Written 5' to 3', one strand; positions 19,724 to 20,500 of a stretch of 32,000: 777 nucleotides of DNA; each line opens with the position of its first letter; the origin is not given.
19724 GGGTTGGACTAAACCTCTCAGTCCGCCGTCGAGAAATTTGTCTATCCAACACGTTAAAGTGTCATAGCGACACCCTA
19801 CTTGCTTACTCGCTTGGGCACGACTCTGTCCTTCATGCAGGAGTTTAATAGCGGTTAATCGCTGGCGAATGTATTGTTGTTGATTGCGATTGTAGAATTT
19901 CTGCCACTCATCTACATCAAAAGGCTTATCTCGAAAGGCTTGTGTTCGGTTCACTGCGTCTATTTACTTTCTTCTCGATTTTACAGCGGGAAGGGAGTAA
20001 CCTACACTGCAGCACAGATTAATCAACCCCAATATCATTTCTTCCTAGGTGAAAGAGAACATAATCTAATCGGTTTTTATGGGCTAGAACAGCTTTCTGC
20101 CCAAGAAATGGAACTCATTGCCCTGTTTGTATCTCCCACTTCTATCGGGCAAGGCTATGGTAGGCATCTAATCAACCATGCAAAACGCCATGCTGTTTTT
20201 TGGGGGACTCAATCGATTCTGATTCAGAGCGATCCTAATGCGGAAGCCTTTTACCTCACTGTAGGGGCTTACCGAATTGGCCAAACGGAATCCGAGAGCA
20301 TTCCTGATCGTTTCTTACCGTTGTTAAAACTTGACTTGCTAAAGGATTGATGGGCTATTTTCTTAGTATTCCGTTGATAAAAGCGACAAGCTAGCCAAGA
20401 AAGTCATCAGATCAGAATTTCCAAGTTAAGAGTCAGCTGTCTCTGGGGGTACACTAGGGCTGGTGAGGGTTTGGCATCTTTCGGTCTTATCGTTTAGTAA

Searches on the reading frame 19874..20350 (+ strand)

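Call 32: search_protein_families(library=pfam, proteins=[window:19874-20350:+], max_evalue=0.0001)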
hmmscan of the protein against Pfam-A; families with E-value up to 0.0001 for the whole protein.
window:19874-20350:+ (158 aa): 3 families
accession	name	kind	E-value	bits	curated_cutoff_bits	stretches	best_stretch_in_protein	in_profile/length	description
PF00583.31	Acetyltransf_1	-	3.7e-11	43.8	20.7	1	40-128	16-112/116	Acetyltransferase (GNAT) family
PF13673.13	Acetyltransf_10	-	5.1e-09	36.6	23.6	1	47-137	24-112/128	Acetyltransferase (GNAT) domain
PF13508.13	Acetyltransf_7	-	9.8e-09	35.9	27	1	53-130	2-80/84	Acetyltransferase (GNAT) domain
